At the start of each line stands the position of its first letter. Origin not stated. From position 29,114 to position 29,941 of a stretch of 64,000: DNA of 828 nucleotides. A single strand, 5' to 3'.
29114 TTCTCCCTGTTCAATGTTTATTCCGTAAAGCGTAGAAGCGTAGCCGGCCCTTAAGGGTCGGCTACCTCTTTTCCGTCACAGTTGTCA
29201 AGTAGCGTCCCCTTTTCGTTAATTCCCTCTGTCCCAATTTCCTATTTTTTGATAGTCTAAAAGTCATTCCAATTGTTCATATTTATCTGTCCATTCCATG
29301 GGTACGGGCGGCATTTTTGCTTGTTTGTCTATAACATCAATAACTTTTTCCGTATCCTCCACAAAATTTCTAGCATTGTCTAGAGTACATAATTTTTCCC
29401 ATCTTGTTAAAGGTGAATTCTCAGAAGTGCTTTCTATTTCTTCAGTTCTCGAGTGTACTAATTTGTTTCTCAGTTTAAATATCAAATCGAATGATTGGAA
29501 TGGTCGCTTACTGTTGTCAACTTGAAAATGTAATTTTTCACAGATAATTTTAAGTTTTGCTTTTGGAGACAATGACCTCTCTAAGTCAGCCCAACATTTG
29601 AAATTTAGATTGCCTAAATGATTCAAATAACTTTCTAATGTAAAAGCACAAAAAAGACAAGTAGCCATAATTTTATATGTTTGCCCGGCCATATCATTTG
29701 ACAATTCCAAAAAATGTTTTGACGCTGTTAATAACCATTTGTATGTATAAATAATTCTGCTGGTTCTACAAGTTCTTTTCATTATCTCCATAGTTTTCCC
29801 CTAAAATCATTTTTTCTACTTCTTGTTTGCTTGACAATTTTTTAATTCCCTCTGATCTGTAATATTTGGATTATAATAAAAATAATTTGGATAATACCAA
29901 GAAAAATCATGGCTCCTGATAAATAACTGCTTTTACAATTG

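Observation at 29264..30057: HEPN-like protein plus small membrane protein as a two-gene module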

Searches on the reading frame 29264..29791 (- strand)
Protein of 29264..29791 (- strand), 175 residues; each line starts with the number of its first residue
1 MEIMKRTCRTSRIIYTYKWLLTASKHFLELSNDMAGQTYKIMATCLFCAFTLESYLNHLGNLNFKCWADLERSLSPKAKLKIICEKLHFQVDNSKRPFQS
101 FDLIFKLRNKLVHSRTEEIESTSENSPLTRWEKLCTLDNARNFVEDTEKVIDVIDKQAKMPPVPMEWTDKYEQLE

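Call 3: search_protein_families(library=pfam, proteins=[window:29264-29791:-], max_evalue=1)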
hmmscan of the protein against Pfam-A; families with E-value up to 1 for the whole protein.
window:29264-29791:- (175 aa): 3 families
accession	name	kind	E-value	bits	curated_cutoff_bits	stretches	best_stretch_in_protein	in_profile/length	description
PF18735.6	HEPN_RiboL-PSP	-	0.022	15.1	28.4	1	71-157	117-188/191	RiboL-PSP-HEPN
PF18730.6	HEPN_Cthe2314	-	0.059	13.8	27.1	1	80-156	91-164/174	Cthe_2314-like HEPN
PF04620.18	FlaA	-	0.071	13.2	25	1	29-101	122-197/230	Flagellar filament outer layer protein Flaa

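Call 4: search_protein_families(library=padloc, proteins=[window:29264-29791:-], max_evalue=1)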
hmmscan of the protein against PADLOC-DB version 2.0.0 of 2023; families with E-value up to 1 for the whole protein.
window:29264-29791:- (175 aa): 1 family
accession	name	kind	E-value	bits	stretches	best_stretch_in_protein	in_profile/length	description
PDLC03836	DzbB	-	0.00022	18.8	1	65-126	260-317/341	-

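Call 5: search_protein_families(library=ncbifam, proteins=[window:29264-29791:-], max_evalue=1)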
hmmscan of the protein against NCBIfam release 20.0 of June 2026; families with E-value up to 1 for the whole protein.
window:29264-29791:- (175 aa): 0 families

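Call 6: search_protein_families(library=phrogs, proteins=[window:29264-29791:-], max_evalue=1)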
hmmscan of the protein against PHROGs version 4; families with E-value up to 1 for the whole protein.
window:29264-29791:- (175 aa): 1 family
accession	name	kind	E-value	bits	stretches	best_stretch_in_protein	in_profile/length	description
phrog_30319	-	unknown function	0.28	12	1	115-151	98-134/141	-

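Call 7: find_homologous_proteins(query=window:29264-29791:-, max_evalue=0.01)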
Query window:29264-29791:- (175 aa): 12 proteins with E <= 0.01 among 27 candidates.
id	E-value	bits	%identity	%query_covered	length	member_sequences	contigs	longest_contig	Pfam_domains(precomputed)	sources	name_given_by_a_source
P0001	2.1e-112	391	100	98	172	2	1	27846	-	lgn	-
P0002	2.0e-27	114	43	86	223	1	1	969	-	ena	-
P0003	3.2e-27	114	41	66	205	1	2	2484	PF18735.7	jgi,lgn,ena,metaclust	metaclust:\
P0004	3.0e-26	110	36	94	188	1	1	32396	-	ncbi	-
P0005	3.5e-26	110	35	94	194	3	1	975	-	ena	-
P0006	4.0e-26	110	37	86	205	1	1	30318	PF18735.7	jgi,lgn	jgi:hypothetical protein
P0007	8.1e-26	109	40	83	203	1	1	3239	-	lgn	-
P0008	1.6e-24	105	39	82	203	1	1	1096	-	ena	-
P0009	1.7e-23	101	39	86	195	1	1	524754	-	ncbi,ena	-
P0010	1.7e-21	95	36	92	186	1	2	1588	-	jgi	-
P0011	6.8e-19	87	35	86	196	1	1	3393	-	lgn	-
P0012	7.0e-16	77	42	66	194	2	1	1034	-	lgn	-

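Call 9: find_encoding_contigs(protein=P0004, flank=6000, max_places=3)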
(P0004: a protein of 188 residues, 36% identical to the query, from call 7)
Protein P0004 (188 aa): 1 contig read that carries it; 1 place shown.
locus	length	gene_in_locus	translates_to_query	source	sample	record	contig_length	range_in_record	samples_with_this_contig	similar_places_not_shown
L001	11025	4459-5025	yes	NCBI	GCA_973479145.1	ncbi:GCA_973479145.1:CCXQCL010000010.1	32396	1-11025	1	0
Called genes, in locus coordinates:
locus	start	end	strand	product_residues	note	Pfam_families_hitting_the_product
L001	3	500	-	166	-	?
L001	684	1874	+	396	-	-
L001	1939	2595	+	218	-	-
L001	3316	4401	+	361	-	PF00089:Trypsin, PF13365:Trypsin_2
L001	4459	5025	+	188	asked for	-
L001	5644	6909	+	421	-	PF07005:SBD_N, PF17042:NBD_C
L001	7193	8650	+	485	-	PF06925:MGDG_synth, PF04101:Glyco_tran_28_C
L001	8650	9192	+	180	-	PF22790:YkoP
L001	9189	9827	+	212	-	PF01522:Polysacc_deac_1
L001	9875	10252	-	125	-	-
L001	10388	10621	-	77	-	-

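Call 10: find_encoding_contigs(protein=P0006, flank=6000, max_places=3)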
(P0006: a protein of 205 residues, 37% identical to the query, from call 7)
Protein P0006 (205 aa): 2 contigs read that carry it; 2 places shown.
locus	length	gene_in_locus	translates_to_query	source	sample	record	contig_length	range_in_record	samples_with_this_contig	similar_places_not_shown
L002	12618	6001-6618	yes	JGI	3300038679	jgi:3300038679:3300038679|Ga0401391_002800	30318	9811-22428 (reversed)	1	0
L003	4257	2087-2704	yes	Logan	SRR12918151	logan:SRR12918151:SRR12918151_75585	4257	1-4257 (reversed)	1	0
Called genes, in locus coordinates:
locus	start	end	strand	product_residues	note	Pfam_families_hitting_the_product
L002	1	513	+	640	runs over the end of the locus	PF01512:Complex1_51K, PF10531:SLBB (weak), PF12797:Fer4_2 (faint), PF10589:NADH_4Fe-4S, PF00037:Fer4 (weak), PF12838:Fer4_7 (weak), PF13187:Fer4_9 (weak), PF13237:Fer4_10 (weak)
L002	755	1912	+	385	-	PF00111:Fer2, PF13510:Fer2_4, PF12837:Fer4_6 (faint), PF10588:NADH-G_4Fe-4S_3, PF14697:Fer4_21 (weak), PF22117:Fer4_Nqo3, PF04879:Molybdop_Fe4S4, PF00384:Molybdopterin, +2 more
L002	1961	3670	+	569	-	PF00384:Molybdopterin, PF01568:Molydop_binding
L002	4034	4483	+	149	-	PF01257:2Fe-2S_thioredx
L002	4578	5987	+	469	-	PF11611:DUF4352 (weak)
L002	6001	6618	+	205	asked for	PF18735:HEPN_RiboL-PSP (weak)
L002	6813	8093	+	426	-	PF01512:Complex1_51K, PF10531:SLBB, PF22461:SLBB_2, PF10589:NADH_4Fe-4S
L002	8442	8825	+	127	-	PF00072:Response_reg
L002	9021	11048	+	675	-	PF09308:LuxQ-periplasm (faint), PF17201:Cache_3-Cache_2, PF17203:sCache_3_2, PF17202:sCache_3_3, PF00672:HAMP, PF00512:HisKA, PF02518:HATPase_c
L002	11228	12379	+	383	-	PF00072:Response_reg, PF00512:HisKA, PF02518:HATPase_c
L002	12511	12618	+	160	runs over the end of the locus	PF02915:Rubrerythrin, PF13668:Ferritin_2 (faint)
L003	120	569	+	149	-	PF01257:2Fe-2S_thioredx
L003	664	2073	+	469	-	PF11611:DUF4352 (weak)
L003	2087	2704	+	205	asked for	PF18735:HEPN_RiboL-PSP (weak)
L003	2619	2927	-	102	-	-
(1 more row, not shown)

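Call 11: find_encoding_contigs(protein=P0009, flank=6000, max_places=3)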
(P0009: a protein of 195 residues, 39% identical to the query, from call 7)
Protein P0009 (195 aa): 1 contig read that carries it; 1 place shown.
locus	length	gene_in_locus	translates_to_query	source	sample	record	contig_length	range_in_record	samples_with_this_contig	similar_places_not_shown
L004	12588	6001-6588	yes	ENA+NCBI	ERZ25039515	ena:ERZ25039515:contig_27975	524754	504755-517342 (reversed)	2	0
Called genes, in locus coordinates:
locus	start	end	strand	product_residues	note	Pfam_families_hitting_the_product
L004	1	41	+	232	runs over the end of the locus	PF04191:PEMT, PF04140:ICMT (weak)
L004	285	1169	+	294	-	PF04072:LCM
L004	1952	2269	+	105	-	-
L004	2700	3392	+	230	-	-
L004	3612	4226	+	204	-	-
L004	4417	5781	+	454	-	PF26549:Tricorn_N, PF07676:PD40 (faint)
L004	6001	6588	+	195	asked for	-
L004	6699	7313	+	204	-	-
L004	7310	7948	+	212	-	PF06414:Zeta_toxin (faint), PF08433:KTI12 (weak), PF13238:AAA_18, PF13671:AAA_33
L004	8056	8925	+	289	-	PF04655:APH_6_hur, PF01636:APH (weak)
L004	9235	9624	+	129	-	-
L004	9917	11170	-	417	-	PF01548:DEDD_Tnp_IS110, PF02371:Transposase_20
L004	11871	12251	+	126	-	-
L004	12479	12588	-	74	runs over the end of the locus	-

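Call 15: find_related_loci(query=A1, collection=genome_contigs, flank=4000)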
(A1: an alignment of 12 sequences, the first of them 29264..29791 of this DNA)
Query A1 (175 aa) in genome_contigs; peptide patterns used: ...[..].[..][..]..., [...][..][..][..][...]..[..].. (x = any residue, [..] = any of these).
93 stretches matched a pattern; 66 encode a relative of the query (tblastn E <= 1e-3); 66 distinct loci.
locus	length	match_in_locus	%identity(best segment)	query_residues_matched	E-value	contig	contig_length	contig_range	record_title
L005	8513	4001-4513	35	4-162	1e-31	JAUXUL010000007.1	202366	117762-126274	MAG: Anaerolineales bacterium isolate C15_concoct.bin.116_sub C15_k141_415852, whole genome shotgun sequence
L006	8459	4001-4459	42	12-154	1e-30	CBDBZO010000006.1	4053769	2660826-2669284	MAG: Caldilineaceae bacterium isolate 5640ba19-b02a-4a16-be98-94fd6e02b9f5 genome assembly, contig: contig_6, whole geno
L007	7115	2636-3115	41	12-160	3e-30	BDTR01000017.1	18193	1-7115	Bacterium BMS3Bbin08 DNA, contig: NODE_36, whole genome shotgun sequence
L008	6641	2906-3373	38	12-154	3e-30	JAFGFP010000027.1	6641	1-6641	MAG: Dehalococcoidales bacterium isolate Zod_Metabat.1321 k87_1723321, whole genome shotgun sequence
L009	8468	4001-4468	39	9-154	4e-30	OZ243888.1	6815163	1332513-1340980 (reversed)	MAG: Caldilineaceae bacterium isolate a899776b-b056-4485-9c07-32f68bcef489 genome assembly, chromosome: 1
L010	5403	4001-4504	37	9-164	8e-30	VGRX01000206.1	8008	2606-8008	MAG: Deltaproteobacteria bacterium isolate K_DeepCast_100m_m2_324 K_DeepCast_100m_m2_324_Ga0194127_10013583, whole genom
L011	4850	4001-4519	37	3-160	2e-29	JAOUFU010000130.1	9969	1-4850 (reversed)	MAG: Phycisphaerae bacterium isolate 4_1_July_SF_Bin52 4_1_July_SF_Bin52_scaffold_3349_c1, whole genome shotgun sequence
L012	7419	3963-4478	40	11-165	5e-29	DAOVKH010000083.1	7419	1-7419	MAG TPA_asm: Deltaproteobacteria bacterium isolate CSMAG_1414 CSMAG_1414_k141_440017_length_7419_cov_24.9145, whole geno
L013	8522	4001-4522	36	12-174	2e-29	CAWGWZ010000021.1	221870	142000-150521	MAG: uncultured delta proteobacterium isolate MFD04408.bin.3.38 genome assembly, contig: contig_5185, whole genome shotg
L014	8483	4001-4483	38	1-151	6e-29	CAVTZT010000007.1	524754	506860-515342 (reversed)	MAG: uncultured Chloroflexia bacterium isolate MFD04408.bin.2.42 genome assembly, contig: contig_27975, whole genome sho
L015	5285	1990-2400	41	33-158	2e-28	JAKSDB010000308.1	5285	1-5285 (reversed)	MAG: Chlorobiales bacterium isolate MAG.374 k141_3418800, whole genome shotgun sequence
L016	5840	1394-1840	40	12-151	6e-28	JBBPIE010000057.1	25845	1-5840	MAG: Candidatus Onstottus arcticum isolate BPF1-18-20_bin_3 NODE_172_length_25845_cov_40.562931, whole genome shotgun se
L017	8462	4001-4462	39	14-158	7e-28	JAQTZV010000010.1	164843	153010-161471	MAG: Desulfuromonadaceae bacterium isolate STC_69 NODE_212_length_164843_cov_19.897988_Sandtown_C, whole genome shotgun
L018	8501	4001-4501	36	1-154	1e-27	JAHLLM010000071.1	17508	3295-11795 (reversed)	MAG: Desulfobulbaceae bacterium isolate MAG127 NODE_4382_length_17508_cov_193.736492, whole genome shotgun sequence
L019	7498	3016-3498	36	12-160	5e-27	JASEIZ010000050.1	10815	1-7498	MAG: Desulfobacterales bacterium isolate Yes71-19 NODE_50_length_10815_cov_3.876394, whole genome shotgun sequence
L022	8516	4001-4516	36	3-165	1e-26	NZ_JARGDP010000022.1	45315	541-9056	Petrocella sp. FN5 22, whole genome shotgun sequence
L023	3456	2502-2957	37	5-154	2e-26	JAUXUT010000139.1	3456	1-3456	MAG: bacterium isolate C15_concoct.bin.159_sub C15_k141_226619, whole genome shotgun sequence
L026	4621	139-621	33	1-151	3e-26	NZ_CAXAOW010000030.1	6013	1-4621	Pseudomonas sp. EA_35y_Pfl2_R5 isolate PseudoSSchier:R5 EA_35y_Pfl2_R5_NODE_31_length_6013_cov_64.962113, whole genome s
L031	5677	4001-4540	33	1-171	5e-25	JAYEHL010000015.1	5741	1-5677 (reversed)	MAG: Chloroflexota bacterium isolate MAG219 MAG219_15, whole genome shotgun sequence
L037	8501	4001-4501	29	9-164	9e-24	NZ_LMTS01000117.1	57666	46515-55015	Variovorax sp. WDL1 contig_151, whole genome shotgun sequence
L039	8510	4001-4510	33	12-165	1e-23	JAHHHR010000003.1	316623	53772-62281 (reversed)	MAG: Nostoc desertorum CM1-VF14 scaffold_69_c1, whole genome shotgun sequence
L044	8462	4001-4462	28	9-151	5e-22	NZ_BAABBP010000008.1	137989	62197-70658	Comamonas faecalis strain JCM 17561 sequence08, whole genome shotgun sequence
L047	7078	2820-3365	31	11-169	3e-21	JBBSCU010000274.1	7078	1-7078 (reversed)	MAG: Chroococcales cyanobacterium isolate metawrap_la6_45 metawrap_la6_45_K_488718_L_7078_cov_22.4123, whole genome shot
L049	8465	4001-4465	32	2-147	6e-21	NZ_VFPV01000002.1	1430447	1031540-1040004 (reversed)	Acidovorax temperans strain DSM 7270 Ga0242573_12, whole genome shotgun sequence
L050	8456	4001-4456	30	9-152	8e-21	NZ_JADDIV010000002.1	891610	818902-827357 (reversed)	Ramlibacter pallidus strain HM2 contig2, whole genome shotgun sequence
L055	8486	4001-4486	31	1-172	9e-18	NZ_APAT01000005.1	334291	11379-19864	Marinobacter santoriniensis NKSG1 contig00006, whole genome shotgun sequence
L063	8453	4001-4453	36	14-151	8e-28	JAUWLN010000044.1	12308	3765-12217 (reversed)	MAG: Dehalococcoidia bacterium isolate CSMAG_2373 CSMAG_2373_k141_1571064_length_12308_cov_6.9985, whole genome shotgun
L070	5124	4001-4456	26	13-157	3e-7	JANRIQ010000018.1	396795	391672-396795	MAG: Hyphomicrobiales bacterium isolate bins.113 k141_4332500, whole genome shotgun sequence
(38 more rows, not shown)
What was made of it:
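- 29264..29791 (-): 175-aa stand-alone HEPN-superfamily protein, a predicted metal-independent RNase. Twelve homologues in the protein database and 66 genome loci (calls 7, 15).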

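Call 23: search_protein_families(library=pfam, alignment_id=A2, max_evalue=0.01)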
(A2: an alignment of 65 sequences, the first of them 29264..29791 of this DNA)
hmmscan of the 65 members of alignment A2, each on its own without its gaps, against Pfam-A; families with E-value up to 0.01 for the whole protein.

A. member 1, window:29264-29791:- (175 aa): 0 families

B. families by the number of members that match (of 65 scanned): 3 families
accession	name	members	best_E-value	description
PF18735.6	HEPN_RiboL-PSP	12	1.4e-05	RiboL-PSP-HEPN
PF18737.6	HEPN_MAE_28990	9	0.0019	MAE_28990/MAE_18760-like HEPN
PF18730.6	HEPN_Cthe2314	3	0.0018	Cthe_2314-like HEPN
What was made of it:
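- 29264..29791 (-): Weak, sub-threshold Pfam hits only to HEPN families (calls 3, 23).
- On Pfam PF18735 RiboL-PSP-HEPN: Only 12 of 65 family members match at E<=0.01, best 1.4e-5 (call 23).
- The only Pfam hits in the HEPN clan's range, for the query or for family members, are HEPN families; the query also has one comparably weak, probably chance, hit to FlaA (calls 3, 23).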

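Call 25: search_solved_structures(query=A2, max_evalue=10, show_alignments=2)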
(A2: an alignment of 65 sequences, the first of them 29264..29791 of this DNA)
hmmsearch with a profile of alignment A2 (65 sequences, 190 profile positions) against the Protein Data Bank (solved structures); distinct sequences matched with E-value up to 10: 2.
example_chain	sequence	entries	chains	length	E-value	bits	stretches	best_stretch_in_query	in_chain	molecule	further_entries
8d43_B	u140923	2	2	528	0.37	13.6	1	127-172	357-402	Glucosidase 2 subunit beta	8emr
8ozo_A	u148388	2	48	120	0.98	12.2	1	112-167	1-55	Stable protein 1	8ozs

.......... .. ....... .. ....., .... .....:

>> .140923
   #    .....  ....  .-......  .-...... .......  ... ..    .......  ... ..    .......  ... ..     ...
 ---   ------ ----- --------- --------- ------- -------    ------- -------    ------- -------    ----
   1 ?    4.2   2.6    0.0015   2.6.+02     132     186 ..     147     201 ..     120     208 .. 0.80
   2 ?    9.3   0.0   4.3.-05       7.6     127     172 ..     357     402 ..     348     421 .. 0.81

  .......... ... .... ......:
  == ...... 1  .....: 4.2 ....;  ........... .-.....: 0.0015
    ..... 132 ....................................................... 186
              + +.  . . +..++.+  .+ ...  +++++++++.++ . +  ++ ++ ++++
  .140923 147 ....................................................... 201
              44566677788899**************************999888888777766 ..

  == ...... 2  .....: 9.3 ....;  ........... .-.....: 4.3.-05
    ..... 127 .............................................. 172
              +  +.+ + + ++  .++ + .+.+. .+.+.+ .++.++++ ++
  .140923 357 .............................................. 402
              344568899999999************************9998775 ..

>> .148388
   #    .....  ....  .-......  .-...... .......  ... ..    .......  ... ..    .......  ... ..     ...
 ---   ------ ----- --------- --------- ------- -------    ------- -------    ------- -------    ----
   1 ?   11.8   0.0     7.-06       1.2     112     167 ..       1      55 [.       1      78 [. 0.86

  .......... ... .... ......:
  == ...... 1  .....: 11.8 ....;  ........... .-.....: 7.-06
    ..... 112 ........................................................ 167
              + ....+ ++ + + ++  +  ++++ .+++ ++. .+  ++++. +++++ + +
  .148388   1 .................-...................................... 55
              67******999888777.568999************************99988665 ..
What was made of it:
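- Tried and rejected: A profile search of PDB sequences gave no significant hit (call 25).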

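Call 34: predict_structure(alignment_id=A1)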
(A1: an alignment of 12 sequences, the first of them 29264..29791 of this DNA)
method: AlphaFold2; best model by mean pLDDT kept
length: 175 residues; sequences in the alignment: 12
mean_pLDDT: 86.0   pTM: 0.82
mean pLDDT of the five models: 86.0, 85.8, 85.0, 84.1, 82.7
residues with pLDDT >= 90: 97; 70-90: 56; 50-70: 16; < 50: 6
segments of 3 or more residues with pLDDT < 50: 171-173
pLDDT, mean of each block of 10 residues (from residue 1): 61 87 96 89 97 95 86 92 92 93 94 81 81 92 97 90 61 47
secondary structure, 60 per line:
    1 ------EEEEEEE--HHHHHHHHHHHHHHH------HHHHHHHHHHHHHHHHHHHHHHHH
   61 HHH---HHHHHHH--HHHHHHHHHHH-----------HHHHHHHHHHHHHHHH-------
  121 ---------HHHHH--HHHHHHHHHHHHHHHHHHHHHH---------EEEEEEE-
elements in order: E7-13 H16-30 H37-63 H67-73 H76-86 H98-113 H130-134 H137-158 E168-174
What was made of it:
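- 29264..29791 (-): AF2 model with pLDDT 86 and pTM 0.82 (call 34).
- Checked: The HEPN domain spans about residues 16-158, roughly 140 aa rather than 120 (call 34).
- The AF2 model has pLDDT 86 and pTM 0.82 (call 34).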

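Call 37: search_protein_families(library=pfam, alignment_id=A3, max_evalue=0.0001)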
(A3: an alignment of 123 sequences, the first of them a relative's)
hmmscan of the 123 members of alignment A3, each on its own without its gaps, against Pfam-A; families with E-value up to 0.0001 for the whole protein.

A. member 1, L001:3316-4401:+ (361 aa): 2 families
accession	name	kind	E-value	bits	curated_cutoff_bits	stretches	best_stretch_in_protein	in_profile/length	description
PF13365.12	Trypsin_2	-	5.9e-31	108.6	27.6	1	54-185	1-144/144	Trypsin-like peptidase domain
PF00089.32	Trypsin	-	3.1e-11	44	20.6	1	49-204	16-215/220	Trypsin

B. families by the number of members that match (of 123 scanned): 101 families (the first 25 are shown)
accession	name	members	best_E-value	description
PF05685.18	Uma2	6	1.8e-22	Putative restriction endonuclease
PF02384.22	N6_Mtase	2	8.4e-91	N-6 DNA Methylase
PF01580.24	FtsK_SpoIIIE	2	8.5e-57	FtsK/SpoIIIE family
PF07690.21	MFS_1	2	3.8e-54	Major Facilitator Superfamily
PF12161.14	HsdM_N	2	2.4e-28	HsdM N-terminal domain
PF00724.26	Oxidored_FMN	2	3.8e-28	NADH:flavin oxidoreductase / NADH oxidase family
PF17854.6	FtsK_alpha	2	3.3e-27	FtsK alpha domain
PF09397.16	FtsK_gamma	2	9.1e-16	Ftsk gamma domain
PF07883.17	Cupin_2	2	1.7e-14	Cupin domain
PF00583.31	Acetyltransf_1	2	6e-11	Acetyltransferase (GNAT) family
PF13508.13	Acetyltransf_7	2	7.2e-11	Acetyltransferase (GNAT) domain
PF04851.21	ResIII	2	1.9e-10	Type III restriction enzyme, res subunit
PF07719.23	TPR_2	2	2.9e-07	Tetratricopeptide repeat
PF01050.24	MannoseP_isomer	2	7e-06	Mannose-6-phosphate isomerase C-terminal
PF00873.25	ACR_tran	1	7.9e-151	AcrB/AcrD/AcrF family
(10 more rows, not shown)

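Call 38: search_protein_families(library=padloc, alignment_id=A3, max_evalue=0.00001)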
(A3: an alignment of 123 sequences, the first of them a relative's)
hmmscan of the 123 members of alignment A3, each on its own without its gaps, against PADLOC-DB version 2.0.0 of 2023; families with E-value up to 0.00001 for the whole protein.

A. member 1, L001:3316-4401:+ (361 aa): 3 families
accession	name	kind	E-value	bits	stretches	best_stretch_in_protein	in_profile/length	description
PDLC02960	RT-Protease_XI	-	1.2e-19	68.7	1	31-206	330-501/506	single gene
PDLC02959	RT-Protease_XI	-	5.3e-19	66.5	1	34-205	335-504/510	single gene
PDLC05022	PDC-S45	-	4e-08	30.5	0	30-83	15-75/293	-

B. families by the number of members that match (of 123 scanned): 232 families (the first 25 are shown)
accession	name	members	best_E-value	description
PDLC04943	PDC-S17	3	6.6e-43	-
PDLC04134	mad2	3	1.1e-25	mads_2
PDLC03029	MTase_I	2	4e-272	Type I methyltransferase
PDLC03028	MTase_I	2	2.8e-166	Type I methyltransferase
PDLC03031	MTase_I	2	3.1e-94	Type I methyltransferase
PDLC03038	MTase_I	2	3.1e-92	Type I methyltransferase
PDLC03027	MTase_I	2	3e-90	Type I methyltransferase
PDLC03022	MTase_I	2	2.8e-79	Type I methyltransferase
PDLC03039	MTase_I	2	7.1e-76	Type I methyltransferase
PDLC03032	MTase_I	2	3.6e-67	Type I methyltransferase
PDLC03019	MTase_I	2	1.4e-60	Type I methyltransferase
PDLC02806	SspH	2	4.6e-58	SspH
PDLC03035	MTase_I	2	1.4e-56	Type I methyltransferase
PDLC02804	SspH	2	1e-46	SspH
PDLC03240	MTase_II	2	3.7e-42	Type II methyltransferase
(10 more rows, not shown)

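Call 39: fold_search(model_id=the predicted structure, library=pdb)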
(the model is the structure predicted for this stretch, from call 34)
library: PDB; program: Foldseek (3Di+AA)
matches with E <= 10: 206; with E <= 0.001: 0
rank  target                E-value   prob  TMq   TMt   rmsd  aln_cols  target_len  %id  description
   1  2hsb                  2.3e-02  1.00  0.43  0.55   5.2       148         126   11  Crystal structure of a hepn domain containing protein (af_0298) from archaeoglobus fulgidus at 1.95 A resolution (released 2006-08-15)
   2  6m6u_H                1.1e-01  1.00  0.49  0.63   3.9       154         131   14  Crystal structure the toxin-antitoxin MntA-HpeT mutant-D39ED41E (released 2020-09-30)
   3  7bxo_F                1.1e-01  0.98  0.46  0.57   4.7       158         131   14  Crystal structure of the toxin-antitoxin with AMP-PNP (released 2020-09-30)
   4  5yep_C                1.2e-01  0.99  0.45  0.57   4.4       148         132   16  Crystal structure of SO_3166-SO_3165 from Shewanella oneidensis (released 2018-03-28)
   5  6m6w_H                2.4e-01  0.98  0.49  0.64   4.0       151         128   13  Crystal structure the toxin-antitoxin MntA-HpeT mutant-Y104A (released 2020-09-30)
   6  6m6w_B                3.1e-01  0.95  0.46  0.57   4.4       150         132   15  Crystal structure the toxin-antitoxin MntA-HpeT mutant-Y104A (released 2020-09-30)
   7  6m6u_G                3.3e-01  0.93  0.45  0.57   4.7       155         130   14  Crystal structure the toxin-antitoxin MntA-HpeT mutant-D39ED41E (released 2020-09-30)
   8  8xeh_D                3.5e-01  0.96  0.47  0.61   4.6       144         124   10  Crystal structure of HEPN-MNT complex (released 2024-12-18)
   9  4nqf_A                3.7e-01  0.69  0.38  0.43   7.0       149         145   11  Crystal structure of HEPN domain protein (released 2014-03-26)
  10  7bxo_G                3.9e-01  0.95  0.48  0.60   4.4       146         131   16  Crystal structure of the toxin-antitoxin with AMP-PNP (released 2020-09-30)
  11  7ae6_B                4.3e-01  0.75  0.43  0.50   5.9       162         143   10  Crystal structure of di-AMPylated HEPN(R102A) toxin (released 2020-12-30)
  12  4nqf_B                4.8e-01  0.38  0.28  0.31   8.8       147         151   12  Crystal structure of HEPN domain protein (released 2014-03-26)
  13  6m6w_G                5.0e-01  0.94  0.49  0.63   4.0       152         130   14  Crystal structure the toxin-antitoxin MntA-HpeT mutant-Y104A (released 2020-09-30)
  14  7bxo_D                5.0e-01  0.92  0.46  0.59   4.3       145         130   14  Crystal structure of the toxin-antitoxin with AMP-PNP (released 2020-09-30)
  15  3o10_C                5.6e-01  0.60  0.36  0.44   8.6       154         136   12  Crystal structure of the HEPN domain from human sacsin (released 2011-03-30)
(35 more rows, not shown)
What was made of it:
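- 29264..29791 (-): Top Foldseek PDB matches are HEPN proteins (call 39).
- Probabilities reach 1.0 and target-normalised TM is 0.55-0.64 (call 39).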
